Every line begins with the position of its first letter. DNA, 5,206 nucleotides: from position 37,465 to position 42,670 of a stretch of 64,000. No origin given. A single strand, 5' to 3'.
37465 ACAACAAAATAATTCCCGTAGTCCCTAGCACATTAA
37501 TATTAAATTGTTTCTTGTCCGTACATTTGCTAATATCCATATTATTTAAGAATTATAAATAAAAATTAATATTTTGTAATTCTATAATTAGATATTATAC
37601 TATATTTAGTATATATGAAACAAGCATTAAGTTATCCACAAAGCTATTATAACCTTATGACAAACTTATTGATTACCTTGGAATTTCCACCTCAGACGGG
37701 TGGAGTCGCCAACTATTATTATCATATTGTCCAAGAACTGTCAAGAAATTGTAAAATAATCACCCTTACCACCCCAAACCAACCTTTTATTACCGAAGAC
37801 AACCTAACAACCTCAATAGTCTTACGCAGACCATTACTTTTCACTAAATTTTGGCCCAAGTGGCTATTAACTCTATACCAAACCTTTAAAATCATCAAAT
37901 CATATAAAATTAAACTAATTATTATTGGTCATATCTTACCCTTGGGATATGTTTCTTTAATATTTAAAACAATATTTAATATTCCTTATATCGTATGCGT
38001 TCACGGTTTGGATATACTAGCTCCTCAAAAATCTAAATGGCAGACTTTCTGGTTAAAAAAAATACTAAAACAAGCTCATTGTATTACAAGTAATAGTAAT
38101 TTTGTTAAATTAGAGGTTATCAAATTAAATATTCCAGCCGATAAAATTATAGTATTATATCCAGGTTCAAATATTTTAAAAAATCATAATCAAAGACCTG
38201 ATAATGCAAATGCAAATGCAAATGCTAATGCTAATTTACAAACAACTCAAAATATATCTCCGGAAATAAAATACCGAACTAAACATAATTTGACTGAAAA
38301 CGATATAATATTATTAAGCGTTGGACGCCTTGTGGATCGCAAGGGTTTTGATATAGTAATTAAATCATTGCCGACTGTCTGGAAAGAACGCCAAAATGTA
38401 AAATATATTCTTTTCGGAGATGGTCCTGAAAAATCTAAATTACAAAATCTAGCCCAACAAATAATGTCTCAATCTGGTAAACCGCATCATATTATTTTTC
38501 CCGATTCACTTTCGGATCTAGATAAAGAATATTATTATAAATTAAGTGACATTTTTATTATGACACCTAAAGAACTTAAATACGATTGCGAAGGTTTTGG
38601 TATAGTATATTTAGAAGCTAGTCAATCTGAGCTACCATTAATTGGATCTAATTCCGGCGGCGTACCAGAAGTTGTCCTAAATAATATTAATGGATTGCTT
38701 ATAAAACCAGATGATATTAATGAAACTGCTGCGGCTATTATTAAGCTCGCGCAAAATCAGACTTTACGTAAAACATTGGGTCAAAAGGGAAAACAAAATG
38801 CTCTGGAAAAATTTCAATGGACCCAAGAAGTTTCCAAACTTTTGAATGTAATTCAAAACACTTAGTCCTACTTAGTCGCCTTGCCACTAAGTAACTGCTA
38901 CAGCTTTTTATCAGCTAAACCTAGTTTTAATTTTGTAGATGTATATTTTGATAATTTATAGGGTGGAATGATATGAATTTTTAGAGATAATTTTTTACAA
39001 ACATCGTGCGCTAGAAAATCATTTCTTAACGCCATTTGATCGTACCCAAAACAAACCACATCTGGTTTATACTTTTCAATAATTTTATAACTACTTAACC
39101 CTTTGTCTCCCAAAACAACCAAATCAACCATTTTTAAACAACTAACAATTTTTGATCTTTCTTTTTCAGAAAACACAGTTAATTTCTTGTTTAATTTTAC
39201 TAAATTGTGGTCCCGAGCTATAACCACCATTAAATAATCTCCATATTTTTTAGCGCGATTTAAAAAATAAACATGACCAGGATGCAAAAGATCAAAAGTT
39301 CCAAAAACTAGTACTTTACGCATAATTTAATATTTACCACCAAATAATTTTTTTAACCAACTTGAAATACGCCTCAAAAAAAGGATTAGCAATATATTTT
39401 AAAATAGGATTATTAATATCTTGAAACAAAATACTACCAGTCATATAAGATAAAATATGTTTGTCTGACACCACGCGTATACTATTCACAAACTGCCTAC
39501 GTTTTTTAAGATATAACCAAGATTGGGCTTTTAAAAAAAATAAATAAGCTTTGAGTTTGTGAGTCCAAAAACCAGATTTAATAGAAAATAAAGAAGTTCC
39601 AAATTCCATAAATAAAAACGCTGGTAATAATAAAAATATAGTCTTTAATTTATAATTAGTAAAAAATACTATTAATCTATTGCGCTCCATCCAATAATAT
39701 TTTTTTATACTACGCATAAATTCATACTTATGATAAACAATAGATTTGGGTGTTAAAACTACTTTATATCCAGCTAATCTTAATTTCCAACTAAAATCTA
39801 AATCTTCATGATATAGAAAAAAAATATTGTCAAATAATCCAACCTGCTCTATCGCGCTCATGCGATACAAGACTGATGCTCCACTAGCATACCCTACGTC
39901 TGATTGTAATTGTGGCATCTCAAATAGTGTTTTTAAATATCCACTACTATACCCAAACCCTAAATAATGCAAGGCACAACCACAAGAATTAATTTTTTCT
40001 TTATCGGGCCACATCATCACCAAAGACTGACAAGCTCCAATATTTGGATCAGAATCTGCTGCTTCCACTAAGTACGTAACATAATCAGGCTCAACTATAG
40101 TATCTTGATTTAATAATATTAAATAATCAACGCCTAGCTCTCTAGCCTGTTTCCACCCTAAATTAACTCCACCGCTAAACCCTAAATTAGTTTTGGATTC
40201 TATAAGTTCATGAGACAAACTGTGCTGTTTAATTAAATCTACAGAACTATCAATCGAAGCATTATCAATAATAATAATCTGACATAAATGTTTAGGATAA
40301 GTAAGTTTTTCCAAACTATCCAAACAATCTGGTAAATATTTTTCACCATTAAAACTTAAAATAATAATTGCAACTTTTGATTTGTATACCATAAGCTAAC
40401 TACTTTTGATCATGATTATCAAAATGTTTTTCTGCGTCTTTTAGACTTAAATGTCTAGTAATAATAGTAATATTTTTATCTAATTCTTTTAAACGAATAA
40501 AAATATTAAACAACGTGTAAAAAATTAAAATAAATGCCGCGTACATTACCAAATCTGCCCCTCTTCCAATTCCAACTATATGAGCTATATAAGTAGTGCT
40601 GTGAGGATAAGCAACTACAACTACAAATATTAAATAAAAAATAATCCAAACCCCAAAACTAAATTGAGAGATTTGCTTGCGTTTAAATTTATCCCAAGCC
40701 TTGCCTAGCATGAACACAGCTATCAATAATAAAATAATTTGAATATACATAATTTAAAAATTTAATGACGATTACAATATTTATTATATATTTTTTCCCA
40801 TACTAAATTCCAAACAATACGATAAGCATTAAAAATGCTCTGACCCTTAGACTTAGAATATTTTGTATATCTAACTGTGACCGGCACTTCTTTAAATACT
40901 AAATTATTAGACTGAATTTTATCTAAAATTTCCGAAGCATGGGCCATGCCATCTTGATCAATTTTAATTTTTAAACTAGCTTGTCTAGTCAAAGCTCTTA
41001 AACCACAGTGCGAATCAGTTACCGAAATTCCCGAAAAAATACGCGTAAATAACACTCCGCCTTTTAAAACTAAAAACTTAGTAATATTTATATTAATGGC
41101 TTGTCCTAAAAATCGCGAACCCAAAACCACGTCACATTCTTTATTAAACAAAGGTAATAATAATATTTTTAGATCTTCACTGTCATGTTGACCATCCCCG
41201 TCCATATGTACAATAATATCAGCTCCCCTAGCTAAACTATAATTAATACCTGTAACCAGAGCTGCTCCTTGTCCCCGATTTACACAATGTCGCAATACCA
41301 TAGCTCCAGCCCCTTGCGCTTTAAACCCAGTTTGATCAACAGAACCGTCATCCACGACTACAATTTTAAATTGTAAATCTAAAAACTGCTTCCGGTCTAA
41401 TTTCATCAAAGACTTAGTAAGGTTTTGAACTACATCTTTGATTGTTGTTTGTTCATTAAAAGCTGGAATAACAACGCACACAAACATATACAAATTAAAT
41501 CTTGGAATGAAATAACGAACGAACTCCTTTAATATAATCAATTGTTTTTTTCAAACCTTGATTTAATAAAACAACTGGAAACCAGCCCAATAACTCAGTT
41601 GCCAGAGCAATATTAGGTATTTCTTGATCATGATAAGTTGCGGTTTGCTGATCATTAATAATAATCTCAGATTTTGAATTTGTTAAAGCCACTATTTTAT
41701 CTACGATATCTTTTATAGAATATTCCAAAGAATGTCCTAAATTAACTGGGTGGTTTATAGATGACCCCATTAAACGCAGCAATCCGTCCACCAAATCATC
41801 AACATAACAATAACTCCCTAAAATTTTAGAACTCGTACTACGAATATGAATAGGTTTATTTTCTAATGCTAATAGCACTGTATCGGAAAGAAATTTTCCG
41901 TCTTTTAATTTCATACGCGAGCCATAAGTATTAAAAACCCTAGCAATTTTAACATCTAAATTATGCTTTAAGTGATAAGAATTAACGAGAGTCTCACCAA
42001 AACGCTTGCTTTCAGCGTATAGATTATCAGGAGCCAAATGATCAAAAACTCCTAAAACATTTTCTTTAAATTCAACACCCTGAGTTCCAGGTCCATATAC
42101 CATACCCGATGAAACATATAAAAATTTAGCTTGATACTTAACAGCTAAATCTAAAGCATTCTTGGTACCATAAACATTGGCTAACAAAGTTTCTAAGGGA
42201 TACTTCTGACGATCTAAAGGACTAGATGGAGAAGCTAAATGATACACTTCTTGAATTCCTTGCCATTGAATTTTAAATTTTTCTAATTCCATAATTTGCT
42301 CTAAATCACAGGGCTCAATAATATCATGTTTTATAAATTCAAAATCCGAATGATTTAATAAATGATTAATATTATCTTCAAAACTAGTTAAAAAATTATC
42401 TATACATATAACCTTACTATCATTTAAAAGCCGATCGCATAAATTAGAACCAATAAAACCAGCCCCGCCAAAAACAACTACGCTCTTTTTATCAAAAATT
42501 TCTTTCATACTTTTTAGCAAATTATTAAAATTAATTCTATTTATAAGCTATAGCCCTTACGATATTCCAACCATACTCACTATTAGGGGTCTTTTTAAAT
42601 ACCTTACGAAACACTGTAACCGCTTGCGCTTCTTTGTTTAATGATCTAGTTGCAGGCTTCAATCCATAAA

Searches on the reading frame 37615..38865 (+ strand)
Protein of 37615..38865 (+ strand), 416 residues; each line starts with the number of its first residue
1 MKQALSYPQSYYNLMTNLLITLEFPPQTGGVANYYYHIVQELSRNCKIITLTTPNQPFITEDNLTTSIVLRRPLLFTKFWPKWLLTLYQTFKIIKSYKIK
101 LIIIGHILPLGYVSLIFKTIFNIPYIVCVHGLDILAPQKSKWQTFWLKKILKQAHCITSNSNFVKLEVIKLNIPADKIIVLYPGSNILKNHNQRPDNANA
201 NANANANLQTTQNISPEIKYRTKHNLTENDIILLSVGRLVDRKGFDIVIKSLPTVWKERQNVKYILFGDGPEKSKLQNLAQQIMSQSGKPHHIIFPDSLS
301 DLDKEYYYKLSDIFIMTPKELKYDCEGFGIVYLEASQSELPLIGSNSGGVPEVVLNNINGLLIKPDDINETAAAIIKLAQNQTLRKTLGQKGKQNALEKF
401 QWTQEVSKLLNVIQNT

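Call 14: search_protein_families(library=pfam, proteins=[window:37615-38865:+], max_evalue=0.001)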
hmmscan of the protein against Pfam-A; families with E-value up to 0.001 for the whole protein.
window:37615-38865:+ (416 aa): 6 families
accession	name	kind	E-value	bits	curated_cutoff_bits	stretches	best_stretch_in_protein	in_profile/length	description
PF00534.26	Glycos_transf_1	-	8.1e-38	130.1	26.4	1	219-394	4-171/172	Glycosyl transferases group 1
PF13692.12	Glyco_trans_1_4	-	1.8e-26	93.6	27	1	232-381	3-142/142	Glycosyl transferases group 1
PF13439.12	Glyco_transf_4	-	1.8e-17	64.3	28.5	1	29-184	2-165/170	Glycosyltransferase Family 4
PF13579.12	Glyco_trans_4_4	-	1e-08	36.1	29.7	1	29-184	1-158/158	Glycosyl transferase 4-like domain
PF13477.12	Glyco_trans_4_2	-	3e-06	27.9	23.4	1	34-161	12-139/139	Glycosyl transferase 4-like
PF20706.3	GT4-conflict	-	5.8e-06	26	26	1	213-358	176-324/385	Family 4 Glycosyltransferase in conflict systems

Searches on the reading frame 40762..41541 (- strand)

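Call 8: search_protein_families(library=pfam, proteins=[window:40762-41541:-], max_evalue=0.001)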
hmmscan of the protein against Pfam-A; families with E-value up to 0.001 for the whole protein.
window:40762-41541:- (259 aa): 1 family
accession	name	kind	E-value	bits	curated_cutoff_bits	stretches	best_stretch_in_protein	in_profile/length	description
PF00535.33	Glycos_transf_2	-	4.8e-19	69.3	23.3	1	22-154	1-126/168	Glycosyl transferase family 2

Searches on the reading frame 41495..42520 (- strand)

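Call 8: search_protein_families(library=pfam, proteins=[window:41495-42520:-], max_evalue=0.001)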
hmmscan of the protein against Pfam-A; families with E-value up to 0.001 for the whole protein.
window:41495-42520:- (341 aa): 6 families
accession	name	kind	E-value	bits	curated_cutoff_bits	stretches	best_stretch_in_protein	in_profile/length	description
PF01370.27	Epimerase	-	6.8e-38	130.9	20.9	1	14-262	1-240/240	NAD dependent epimerase/dehydratase family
PF16363.11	GDP_Man_Dehyd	-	1.9e-32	113.5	27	1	16-325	2-331/332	GDP-mannose 4,6 dehydratase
PF01073.25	3Beta_HSD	-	1.2e-12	48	22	1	15-180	1-158/280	3-beta hydroxysteroid dehydrogenase/isomerase family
PF07993.18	NAD_binding_4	-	1.1e-10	41.5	20.1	1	18-200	3-209/258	Male sterility protein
PF04321.23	RmlD_sub_bind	-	3.5e-09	36.6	27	1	14-253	3-199/287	RmlD substrate binding domain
PF02719.21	Polysacc_synt_2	-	6e-07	29.4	20.2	1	14-137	1-127/293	Polysaccharide biosynthesis protein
